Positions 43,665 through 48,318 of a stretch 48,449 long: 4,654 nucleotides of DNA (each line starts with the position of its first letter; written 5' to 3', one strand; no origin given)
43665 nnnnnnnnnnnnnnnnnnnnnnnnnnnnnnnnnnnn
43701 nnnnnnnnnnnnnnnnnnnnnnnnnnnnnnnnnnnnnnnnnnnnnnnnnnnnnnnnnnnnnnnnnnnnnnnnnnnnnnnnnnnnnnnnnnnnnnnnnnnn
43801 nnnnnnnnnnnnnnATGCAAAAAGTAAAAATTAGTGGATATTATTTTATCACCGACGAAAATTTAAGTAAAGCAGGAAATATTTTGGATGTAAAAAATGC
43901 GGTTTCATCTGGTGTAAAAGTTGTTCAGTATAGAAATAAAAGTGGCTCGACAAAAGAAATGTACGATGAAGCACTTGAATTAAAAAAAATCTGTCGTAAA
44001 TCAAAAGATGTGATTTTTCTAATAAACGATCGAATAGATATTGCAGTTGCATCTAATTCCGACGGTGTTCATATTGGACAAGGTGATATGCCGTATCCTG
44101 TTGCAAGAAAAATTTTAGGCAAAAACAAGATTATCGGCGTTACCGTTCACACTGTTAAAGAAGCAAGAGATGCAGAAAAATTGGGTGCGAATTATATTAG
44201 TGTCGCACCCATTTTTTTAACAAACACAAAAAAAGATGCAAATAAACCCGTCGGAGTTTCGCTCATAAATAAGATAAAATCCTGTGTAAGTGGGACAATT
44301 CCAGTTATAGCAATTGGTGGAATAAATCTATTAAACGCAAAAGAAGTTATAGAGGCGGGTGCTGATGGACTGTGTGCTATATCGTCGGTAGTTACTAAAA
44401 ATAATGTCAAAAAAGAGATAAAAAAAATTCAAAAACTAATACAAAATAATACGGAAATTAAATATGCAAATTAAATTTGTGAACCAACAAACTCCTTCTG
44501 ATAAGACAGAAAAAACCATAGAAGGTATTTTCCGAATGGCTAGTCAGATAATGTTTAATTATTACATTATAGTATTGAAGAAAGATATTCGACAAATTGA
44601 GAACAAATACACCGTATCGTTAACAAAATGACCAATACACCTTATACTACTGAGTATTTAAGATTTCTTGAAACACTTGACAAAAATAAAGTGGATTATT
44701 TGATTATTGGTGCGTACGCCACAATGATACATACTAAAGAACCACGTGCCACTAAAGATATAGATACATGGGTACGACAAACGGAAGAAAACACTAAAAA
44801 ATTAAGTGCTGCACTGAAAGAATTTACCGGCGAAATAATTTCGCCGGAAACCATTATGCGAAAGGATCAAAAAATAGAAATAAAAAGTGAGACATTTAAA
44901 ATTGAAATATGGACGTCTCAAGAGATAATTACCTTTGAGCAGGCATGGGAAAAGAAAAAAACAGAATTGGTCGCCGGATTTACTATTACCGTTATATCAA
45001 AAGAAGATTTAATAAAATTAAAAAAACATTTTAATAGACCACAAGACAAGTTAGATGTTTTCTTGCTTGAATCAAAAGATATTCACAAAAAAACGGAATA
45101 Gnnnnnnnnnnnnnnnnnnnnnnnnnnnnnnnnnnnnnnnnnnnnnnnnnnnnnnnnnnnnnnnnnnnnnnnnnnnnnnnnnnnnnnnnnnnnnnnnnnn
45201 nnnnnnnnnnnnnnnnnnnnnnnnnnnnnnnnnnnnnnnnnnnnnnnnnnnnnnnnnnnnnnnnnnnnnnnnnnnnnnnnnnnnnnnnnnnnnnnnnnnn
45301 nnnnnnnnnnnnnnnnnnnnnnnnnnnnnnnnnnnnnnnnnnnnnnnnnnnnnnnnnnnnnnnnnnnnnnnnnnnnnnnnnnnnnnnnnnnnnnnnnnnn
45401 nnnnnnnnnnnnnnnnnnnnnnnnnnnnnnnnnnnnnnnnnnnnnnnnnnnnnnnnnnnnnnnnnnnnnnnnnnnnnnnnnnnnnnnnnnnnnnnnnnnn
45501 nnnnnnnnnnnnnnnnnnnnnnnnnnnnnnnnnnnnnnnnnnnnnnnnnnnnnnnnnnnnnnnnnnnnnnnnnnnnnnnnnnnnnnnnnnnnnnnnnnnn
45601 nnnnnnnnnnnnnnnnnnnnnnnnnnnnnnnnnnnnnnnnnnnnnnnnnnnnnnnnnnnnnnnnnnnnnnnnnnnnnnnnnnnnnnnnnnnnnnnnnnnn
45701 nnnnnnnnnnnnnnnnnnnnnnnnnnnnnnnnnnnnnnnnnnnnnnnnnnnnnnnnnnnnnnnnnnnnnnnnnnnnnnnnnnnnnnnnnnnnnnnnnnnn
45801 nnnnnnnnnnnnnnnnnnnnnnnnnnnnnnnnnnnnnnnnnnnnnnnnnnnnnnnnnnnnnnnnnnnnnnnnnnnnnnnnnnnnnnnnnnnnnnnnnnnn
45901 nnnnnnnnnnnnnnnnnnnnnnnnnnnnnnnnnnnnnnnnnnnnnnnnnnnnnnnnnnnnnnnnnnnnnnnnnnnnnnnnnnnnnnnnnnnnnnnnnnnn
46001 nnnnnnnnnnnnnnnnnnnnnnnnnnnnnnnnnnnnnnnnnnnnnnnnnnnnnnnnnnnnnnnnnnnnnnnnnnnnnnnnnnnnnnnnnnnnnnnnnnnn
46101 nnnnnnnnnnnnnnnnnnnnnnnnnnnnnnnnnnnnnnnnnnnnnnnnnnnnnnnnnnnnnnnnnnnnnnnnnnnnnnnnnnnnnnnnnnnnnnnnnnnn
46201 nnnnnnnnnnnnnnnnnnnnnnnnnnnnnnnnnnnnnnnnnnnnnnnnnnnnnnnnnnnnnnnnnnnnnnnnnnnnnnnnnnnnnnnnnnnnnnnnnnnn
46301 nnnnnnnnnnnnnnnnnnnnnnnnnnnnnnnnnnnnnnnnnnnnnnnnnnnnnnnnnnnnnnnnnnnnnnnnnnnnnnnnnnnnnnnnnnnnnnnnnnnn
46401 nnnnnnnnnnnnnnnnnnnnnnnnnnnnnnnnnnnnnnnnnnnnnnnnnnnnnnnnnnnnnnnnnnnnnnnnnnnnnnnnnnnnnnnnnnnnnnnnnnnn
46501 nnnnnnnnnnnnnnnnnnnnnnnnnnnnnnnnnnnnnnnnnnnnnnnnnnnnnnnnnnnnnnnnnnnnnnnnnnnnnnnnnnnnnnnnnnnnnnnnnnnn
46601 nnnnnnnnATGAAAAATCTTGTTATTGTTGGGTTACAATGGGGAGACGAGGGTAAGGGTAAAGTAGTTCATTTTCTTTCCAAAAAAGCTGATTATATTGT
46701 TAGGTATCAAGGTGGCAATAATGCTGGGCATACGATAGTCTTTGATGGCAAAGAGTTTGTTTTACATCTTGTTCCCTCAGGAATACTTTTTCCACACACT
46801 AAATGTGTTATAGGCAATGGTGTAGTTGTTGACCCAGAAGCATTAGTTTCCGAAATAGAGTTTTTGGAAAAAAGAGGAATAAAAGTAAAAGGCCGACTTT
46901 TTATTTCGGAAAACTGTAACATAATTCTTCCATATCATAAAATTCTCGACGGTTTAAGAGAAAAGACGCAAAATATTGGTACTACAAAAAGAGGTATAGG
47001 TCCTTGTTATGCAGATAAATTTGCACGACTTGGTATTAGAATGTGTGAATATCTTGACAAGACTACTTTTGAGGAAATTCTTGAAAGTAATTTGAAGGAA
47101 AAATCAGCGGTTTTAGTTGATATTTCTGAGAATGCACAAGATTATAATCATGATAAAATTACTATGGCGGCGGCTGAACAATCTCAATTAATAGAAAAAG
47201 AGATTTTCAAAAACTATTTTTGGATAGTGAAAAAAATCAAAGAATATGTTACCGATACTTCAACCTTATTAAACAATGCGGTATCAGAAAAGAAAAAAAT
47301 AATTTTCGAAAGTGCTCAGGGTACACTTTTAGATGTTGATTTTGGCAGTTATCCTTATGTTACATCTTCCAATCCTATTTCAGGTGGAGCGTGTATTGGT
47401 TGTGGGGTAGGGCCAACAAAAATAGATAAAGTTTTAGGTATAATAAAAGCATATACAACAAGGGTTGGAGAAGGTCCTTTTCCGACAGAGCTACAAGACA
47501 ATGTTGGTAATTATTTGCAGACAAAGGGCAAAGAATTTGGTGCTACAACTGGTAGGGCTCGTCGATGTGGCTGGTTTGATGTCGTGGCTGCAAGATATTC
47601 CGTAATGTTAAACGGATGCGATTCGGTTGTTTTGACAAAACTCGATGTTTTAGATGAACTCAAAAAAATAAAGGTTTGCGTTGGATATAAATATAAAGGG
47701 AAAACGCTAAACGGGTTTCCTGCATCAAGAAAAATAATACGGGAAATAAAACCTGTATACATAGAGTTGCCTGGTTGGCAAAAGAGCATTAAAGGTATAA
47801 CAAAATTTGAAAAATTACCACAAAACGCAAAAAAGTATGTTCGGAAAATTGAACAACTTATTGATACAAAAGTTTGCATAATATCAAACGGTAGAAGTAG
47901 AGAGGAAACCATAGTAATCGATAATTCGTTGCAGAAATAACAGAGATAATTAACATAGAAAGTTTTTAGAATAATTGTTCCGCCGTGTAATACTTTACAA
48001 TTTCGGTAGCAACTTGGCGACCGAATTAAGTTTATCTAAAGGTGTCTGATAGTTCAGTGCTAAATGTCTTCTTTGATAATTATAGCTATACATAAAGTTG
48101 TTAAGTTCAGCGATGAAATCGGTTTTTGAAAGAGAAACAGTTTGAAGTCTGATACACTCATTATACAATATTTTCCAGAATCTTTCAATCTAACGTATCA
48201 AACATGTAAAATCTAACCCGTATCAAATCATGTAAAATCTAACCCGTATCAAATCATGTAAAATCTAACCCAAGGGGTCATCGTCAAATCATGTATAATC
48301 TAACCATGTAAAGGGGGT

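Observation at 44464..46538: Orphan island between thiE and purA: NTase-fold protein plus a 461-aa AEP-like protein with a poly-Lys tail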

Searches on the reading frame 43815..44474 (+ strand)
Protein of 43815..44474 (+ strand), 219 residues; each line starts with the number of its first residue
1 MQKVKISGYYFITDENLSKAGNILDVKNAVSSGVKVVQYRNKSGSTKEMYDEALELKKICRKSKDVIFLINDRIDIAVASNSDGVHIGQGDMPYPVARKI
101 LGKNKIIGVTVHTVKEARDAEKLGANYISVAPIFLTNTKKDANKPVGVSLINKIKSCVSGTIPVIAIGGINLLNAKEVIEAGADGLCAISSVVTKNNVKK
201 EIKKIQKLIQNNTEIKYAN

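Call 4: search_protein_families(library=pfam, proteins=[window:43815-44474:+], max_evalue=1)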
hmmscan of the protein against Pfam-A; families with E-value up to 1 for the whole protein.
window:43815-44474:+ (219 aa): 3 families
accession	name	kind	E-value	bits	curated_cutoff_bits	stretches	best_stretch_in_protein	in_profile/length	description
PF02581.23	TMP-TENI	-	2e-61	207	27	1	10-192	2-180/180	Thiamine monophosphate synthase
PF03060.21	NMO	-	1.9e-05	24.7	28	1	71-171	103-203/331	Nitronate monooxygenase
PF01180.27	DHO_dh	-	4e-05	23.4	27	1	144-207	223-285/291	Dihydroorotate dehydrogenase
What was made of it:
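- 43815..44474 (+): thiE (thiamine-phosphate synthase). It is native, but its last ~10 codons (from about 44442) and its stop codon come from the inserted cassette. Pfam TMP-TENI, E=2e-61 (call 4).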

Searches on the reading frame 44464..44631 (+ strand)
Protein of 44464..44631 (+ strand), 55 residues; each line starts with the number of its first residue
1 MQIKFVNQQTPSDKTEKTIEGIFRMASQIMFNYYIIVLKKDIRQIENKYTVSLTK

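Call 4: search_protein_families(library=pfam, proteins=[window:44464-44631:+], max_evalue=1)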
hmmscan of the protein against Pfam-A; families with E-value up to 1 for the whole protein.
window:44464-44631:+ (55 aa): 0 families

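Call 5: search_protein_families(library=ncbifam, proteins=[window:44464-44631:+], max_evalue=1)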
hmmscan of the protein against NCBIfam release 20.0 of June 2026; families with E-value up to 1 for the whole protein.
window:44464-44631:+ (55 aa): 0 families

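Call 6: search_protein_families(library=padloc, proteins=[window:44464-44631:+], max_evalue=1)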
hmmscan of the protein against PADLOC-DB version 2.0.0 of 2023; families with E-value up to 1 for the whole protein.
window:44464-44631:+ (55 aa): 0 families

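Call 7: search_protein_families(library=phrogs, proteins=[window:44464-44631:+], max_evalue=1)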
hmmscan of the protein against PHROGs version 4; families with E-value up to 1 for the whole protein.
window:44464-44631:+ (55 aa): 1 family
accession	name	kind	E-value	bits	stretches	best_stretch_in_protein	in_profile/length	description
phrog_19154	-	unknown function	0.076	14.4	1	5-37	29-62/73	-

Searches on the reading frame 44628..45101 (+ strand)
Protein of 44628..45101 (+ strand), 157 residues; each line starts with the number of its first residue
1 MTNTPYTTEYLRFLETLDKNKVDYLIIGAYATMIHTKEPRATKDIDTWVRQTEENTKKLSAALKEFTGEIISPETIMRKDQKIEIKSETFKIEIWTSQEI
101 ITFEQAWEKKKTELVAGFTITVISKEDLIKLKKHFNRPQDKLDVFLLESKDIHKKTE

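Call 4: search_protein_families(library=pfam, proteins=[window:44628-45101:+], max_evalue=1)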
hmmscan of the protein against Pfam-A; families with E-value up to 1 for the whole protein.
window:44628-45101:+ (157 aa): 6 families
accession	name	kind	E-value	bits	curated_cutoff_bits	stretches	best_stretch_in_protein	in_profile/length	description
PF19502.5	DUF6036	-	1.2e-08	35.4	23.6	1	19-144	17-115/164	Nucleotidyltransferase of unknown function (DUF6036)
PF10706.15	Aminoglyc_resit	-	3.2e-05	24.5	21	1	13-127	5-128/149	Aminoglycoside-2''-adenylyltransferase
PF09970.15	DUF2204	-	0.00019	21.5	20.3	1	8-140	3-137/181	Nucleotidyl transferase of unknown function (DUF2204)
PF08843.17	AbiEii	-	0.0055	17.1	22.5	1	34-96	26-108/238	Nucleotidyl transferase AbiEii toxin, Type IV TA system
PF05823.17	Gp-FAR-1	-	0.023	15.5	29.2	1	21-122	33-134/149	Nematode fatty acid retinoid binding protein (Gp-FAR-1)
PF23942.1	DUF7277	-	0.028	15.6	27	1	25-110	2-74/87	Domain of unknown function (DUF7277)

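Call 5: search_protein_families(library=ncbifam, proteins=[window:44628-45101:+], max_evalue=1)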
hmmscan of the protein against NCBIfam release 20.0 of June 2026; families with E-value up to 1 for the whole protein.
window:44628-45101:+ (157 aa): 0 families

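Call 6: search_protein_families(library=padloc, proteins=[window:44628-45101:+], max_evalue=1)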
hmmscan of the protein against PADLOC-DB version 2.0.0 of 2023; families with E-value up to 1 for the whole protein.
window:44628-45101:+ (157 aa): 4 families
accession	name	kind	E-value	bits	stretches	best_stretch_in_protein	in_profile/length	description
PDLC02291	AbiEii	-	0.002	15.5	1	12-64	45-92/310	AbiEii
PDLC02295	AbiEii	-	0.0034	14.7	1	38-92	54-111/261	AbiEii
PDLC02301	AbiEii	-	0.0087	13.7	1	32-92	73-136/291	AbiEii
PDLC02327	AbiEii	-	0.015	13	1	33-93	51-114/166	AbiEii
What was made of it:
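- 44628..45101 (+): DUF6036 / AbiEii-like minimal nucleotidyltransferase (157 aa) with an intact catalytic signature. AbiEii hits are weak (Pfam E=0.0055; PADLOC E=0.002) (calls 4, 6).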

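Call 7: search_protein_families(library=phrogs, proteins=[window:44628-45101:+], max_evalue=1)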
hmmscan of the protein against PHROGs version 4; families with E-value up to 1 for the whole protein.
window:44628-45101:+ (157 aa): 6 families
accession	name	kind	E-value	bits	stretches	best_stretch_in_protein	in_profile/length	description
phrog_12854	-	unknown function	0.0011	19.6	1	84-155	66-135/137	-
phrog_6944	-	unknown function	0.0075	17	1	25-136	4-96/257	-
phrog_35707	-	tail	0.048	13.3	1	42-103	447-508/755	tail length tape measure protein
phrog_13200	-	unknown function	0.061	14.3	1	82-137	17-68/76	-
phrog_21361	-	unknown function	0.12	13.6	0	110-133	12-35/57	-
phrog_38574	-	unknown function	0.51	11.4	0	77-86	1-10/36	-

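Call 46: find_homologous_proteins(query=window:44628-45098:+, max_evalue=0.001)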
Query window:44628-45098:+ (157 aa): 29 proteins with E <= 0.001 among 81 candidates.
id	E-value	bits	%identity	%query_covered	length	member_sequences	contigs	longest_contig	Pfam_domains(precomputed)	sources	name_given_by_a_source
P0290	2.8e-94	331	100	100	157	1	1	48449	PF19502.6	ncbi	ncbi:MAG: DUF6036 family nucleotidyltransferase [Elusimicrobiota bacterium]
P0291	3.4e-79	282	85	99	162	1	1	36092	PF19502.6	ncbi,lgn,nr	ncbi:MAG: hypothetical protein PHE88_11925 [Elusimicrobia bacterium]|nr:hypothetical protein [Elusim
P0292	7.4e-78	278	87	95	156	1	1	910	PF10706.16,PF09970.16,PF19502.6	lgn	-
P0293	3.5e-75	269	85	95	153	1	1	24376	PF10706.16,PF09970.16,PF19502.6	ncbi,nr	ncbi:MAG: nucleotidyltransferase [Elusimicrobia bacterium]|nr:nucleotidyltransferase [Elusimicrobiot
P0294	1.0e-65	238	72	96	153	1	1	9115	PF19502.6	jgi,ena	-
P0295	1.0e-64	235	71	96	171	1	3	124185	PF09970.16,PF19502.6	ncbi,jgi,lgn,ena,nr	ncbi:MAG: nucleotidyltransferase [Elusimicrobia bacterium]|nr:nucleotidyltransferase [Elusimicrobiot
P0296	1.4e-61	225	70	95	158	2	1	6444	PF19502.6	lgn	-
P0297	1.5e-61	225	69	94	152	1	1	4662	PF19502.6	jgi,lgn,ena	-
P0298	3.1e-61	224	69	96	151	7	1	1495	PF19502.6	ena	-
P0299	4.6e-61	223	67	97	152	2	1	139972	PF19502.6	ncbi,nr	ncbi:MAG: nucleotidyltransferase [Elusimicrobia bacterium]|nr:nucleotidyltransferase [Elusimicrobiot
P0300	1.0e-60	222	68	96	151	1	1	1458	PF19502.6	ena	-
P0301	3.8e-60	220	67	96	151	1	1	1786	PF19502.6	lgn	-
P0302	5.2e-60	220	67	96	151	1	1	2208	PF19502.6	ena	-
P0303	6.0e-60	219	70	92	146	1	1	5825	PF19502.6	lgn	-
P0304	8.4e-60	219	66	96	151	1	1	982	PF19502.6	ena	-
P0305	1.6e-58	215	67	94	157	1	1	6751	PF19502.6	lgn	-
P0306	1.2e-57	212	67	94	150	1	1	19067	PF10706.16,PF19502.6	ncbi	ncbi:MAG: DUF6036 family nucleotidyltransferase [Candidatus Firestonebacteria bacterium]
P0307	6.9e-56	206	64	94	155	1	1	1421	PF09970.16,PF19502.6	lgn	-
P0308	1.5e-55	205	73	82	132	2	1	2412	PF19502.6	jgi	jgi:hypothetical protein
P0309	7.6e-55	203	62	96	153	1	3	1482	PF09970.16,PF19502.6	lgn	-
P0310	1.7e-51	192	60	93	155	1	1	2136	PF19502.6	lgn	-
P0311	2.4e-49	185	69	80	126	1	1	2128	PF19502.6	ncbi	ncbi:MAG: DUF6036 family nucleotidyltransferase, partial [Elusimicrobiota bacterium]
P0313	2.0e-7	49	33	88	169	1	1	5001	PF19502.6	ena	-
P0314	2.0e-6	46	29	84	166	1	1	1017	PF19502.6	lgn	-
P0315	3.7e-6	45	29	84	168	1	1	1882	PF19502.6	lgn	-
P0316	7.2e-5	41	32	82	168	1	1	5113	PF09970.16,PF19502.6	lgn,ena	-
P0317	4.1e-4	38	28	87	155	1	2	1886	PF14907.13,PF09970.16,PF19502.6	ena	-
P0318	5.5e-4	38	28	87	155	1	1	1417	PF14907.13,PF09970.16,PF19502.6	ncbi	-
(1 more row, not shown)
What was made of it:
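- On DUF6036 nucleotidyltransferase (Pfam PF19502), for gene 1: NCBI names the protein a DUF6036 family nucleotidyltransferase (call 46).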

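Call 47: find_encoding_contigs(protein=P0296, flank=7000, max_places=3)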
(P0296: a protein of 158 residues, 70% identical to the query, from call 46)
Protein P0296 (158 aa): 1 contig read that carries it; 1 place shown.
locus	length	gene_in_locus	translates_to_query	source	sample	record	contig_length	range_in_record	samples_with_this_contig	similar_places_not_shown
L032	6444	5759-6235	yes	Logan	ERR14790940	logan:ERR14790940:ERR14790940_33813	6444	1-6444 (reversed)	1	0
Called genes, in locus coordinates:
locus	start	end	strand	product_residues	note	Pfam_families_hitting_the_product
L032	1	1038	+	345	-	?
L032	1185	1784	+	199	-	PF01618:MotA_ExbB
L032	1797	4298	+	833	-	PF14691:Fer4_20, PF00070:Pyr_redox (faint), PF07992:Pyr_redox_2, PF13450:NAD_binding_8 (weak), PF13738:Pyr_redox_3 (faint)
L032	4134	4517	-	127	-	-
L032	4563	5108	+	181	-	PF01909:NTP_transf_2, PF18765:Polbeta (weak)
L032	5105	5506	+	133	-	-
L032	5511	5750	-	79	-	-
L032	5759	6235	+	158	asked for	PF19502:DUF6036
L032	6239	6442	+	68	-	?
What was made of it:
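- Closest known: HEPN-MNT. Same: In L032 the cassette lies next to an NTP_transf_2 (MNT-type) gene followed by a 133-aa ORF (call 47).
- In L032 it sits beside an unrelated NTP_transf_2 pair (call 47).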

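Call 48: find_encoding_contigs(protein=P0291, flank=6000, max_places=2)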
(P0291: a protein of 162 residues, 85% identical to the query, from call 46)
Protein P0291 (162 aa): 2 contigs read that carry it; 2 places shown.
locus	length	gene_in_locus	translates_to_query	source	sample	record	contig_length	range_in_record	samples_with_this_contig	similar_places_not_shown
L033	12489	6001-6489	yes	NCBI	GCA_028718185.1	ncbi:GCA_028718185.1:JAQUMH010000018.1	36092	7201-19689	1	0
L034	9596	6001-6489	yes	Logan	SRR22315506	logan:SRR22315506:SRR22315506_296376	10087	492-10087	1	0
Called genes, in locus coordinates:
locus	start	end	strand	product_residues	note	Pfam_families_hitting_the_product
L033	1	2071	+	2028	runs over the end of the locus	PF04002:RadC, PF07669:Eco57I, PF00176:SNF2-rel_dom, PF04851:ResIII, PF28555:Helicase_dom, PF00271:Helicase_C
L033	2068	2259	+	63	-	-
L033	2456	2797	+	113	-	-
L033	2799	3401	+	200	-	PF12844:HTH_19, PF13560:HTH_31, PF01381:HTH_3, PF00717:Peptidase_S24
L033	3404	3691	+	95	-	PF02954:HTH_8, PF13556:HTH_30 (weak)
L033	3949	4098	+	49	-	-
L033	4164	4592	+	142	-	-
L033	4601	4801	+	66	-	-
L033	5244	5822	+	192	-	PF00239:Resolvase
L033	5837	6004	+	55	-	-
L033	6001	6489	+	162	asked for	PF19502:DUF6036 (weak)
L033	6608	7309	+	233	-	PF13424:TPR_12 (weak), PF00515:TPR_1, PF07719:TPR_2, PF13414:TPR_11, PF00515:TPR_1, PF07719:TPR_2 (weak), PF13181:TPR_8 (weak), PF13414:TPR_11, +10 more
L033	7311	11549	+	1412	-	PF13620:CarboxypepD_reg (weak), PF17210:SdrD_B (weak)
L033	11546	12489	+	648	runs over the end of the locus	PF00515:TPR_1 (faint), PF07719:TPR_2 (faint)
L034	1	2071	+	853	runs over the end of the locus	?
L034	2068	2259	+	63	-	-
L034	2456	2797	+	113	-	-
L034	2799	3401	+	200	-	PF12844:HTH_19, PF13560:HTH_31, PF01381:HTH_3, PF00717:Peptidase_S24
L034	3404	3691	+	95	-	PF02954:HTH_8, PF13556:HTH_30 (weak)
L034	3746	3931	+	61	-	-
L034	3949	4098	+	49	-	-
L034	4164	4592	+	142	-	-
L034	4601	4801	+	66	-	-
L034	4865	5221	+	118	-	-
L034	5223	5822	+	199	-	PF00239:Resolvase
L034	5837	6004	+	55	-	-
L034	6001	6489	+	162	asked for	PF19502:DUF6036 (weak)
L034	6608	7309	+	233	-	PF13424:TPR_12 (weak), PF00515:TPR_1, PF07719:TPR_2, PF13414:TPR_11, PF00515:TPR_1, PF07719:TPR_2 (weak), PF13181:TPR_8 (weak), PF13414:TPR_11, +10 more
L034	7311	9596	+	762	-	?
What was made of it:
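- Closest known: AbiE. Same: It occurs in variable, mobile contexts (calls 47, 48).
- In the genome with the closest gene 2 homologue, the 85%-identical NTase cassette is on another contig beside a resolvase (call 48).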

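Call 72: search_protein_families(library=pfam, proteins=[L033:5244-5822:+, L032:5105-5506:+, L033:5837-6004:+], max_evalue=0.01)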
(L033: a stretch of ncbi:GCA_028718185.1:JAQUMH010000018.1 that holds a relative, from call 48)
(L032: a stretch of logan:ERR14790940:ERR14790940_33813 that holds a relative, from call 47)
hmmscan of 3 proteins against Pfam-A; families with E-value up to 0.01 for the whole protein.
L033:5244-5822:+ (192 aa): 1 family
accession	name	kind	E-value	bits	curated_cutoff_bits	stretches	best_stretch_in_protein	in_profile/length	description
PF00239.26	Resolvase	-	9.4e-31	107.3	23.3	1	5-151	2-145/145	Resolvase, N terminal domain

L032:5105-5506:+ (133 aa): 0 families

L033:5837-6004:+ (55 aa): 0 families

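Call 86: search_solved_structures(query=window:44628-45098:+, max_evalue=10)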
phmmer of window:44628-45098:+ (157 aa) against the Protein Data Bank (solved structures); distinct sequences matched with E-value up to 10: 1.
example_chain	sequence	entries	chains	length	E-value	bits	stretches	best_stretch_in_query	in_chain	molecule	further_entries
1bfv_H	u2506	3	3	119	1.5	12.1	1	47-104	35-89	FV4155 | MONOCLONAL ANTIBODY FV4155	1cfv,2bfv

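Call 87: find_related_loci(query=window:44628-45098:+, collection=viral_contigs, flank=5000)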
Query window:44628-45098:+ (157 aa) in viral_contigs; peptide patterns used: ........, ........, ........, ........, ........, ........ (x = any residue, [..] = any of these).
10 stretches matched a pattern, but none encodes a relative of the query by tblastn (E <= 1e-3).

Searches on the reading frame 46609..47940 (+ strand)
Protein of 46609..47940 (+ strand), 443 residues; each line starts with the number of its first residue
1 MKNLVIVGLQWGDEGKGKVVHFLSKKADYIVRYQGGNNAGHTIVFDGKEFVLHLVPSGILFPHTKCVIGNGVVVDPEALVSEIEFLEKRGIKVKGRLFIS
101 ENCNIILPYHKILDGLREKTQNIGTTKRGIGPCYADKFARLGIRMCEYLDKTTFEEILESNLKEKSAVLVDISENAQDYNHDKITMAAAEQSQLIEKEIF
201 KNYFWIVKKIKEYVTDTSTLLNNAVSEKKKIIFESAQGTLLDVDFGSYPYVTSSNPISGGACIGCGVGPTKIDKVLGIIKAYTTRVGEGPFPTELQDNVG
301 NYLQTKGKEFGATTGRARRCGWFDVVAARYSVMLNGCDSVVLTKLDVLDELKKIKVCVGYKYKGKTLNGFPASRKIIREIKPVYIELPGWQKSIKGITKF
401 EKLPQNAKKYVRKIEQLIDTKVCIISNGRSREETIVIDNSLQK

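Call 4: search_protein_families(library=pfam, proteins=[window:46609-47940:+], max_evalue=1)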
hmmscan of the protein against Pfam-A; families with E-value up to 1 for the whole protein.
window:46609-47940:+ (443 aa): 1 family
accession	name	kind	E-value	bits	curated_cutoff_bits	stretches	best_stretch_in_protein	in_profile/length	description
PF00709.27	Adenylsucc_synt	-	5.3e-180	599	27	1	5-435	1-416/416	Adenylosuccinate synthetase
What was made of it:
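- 46609..47940 (+): purA (adenylosuccinate synthetase), an unrelated housekeeping neighbour. It is not downstream of B in any related locus. Pfam E=5e-180 (call 4).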

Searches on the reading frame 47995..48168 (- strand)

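Call 72: search_protein_families(library=pfam, proteins=[window:47995-48168:-], max_evalue=0.01)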
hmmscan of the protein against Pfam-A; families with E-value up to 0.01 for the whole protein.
window:47995-48168:- (57 aa): 2 families
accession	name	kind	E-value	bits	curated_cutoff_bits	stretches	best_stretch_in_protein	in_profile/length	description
PF13683.12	rve_3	-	0.00013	22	26.5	1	16-43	40-67/67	Integrase core domain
PF13333.12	rve_2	-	0.0036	17.8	22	1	4-44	10-49/56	Integrase core domain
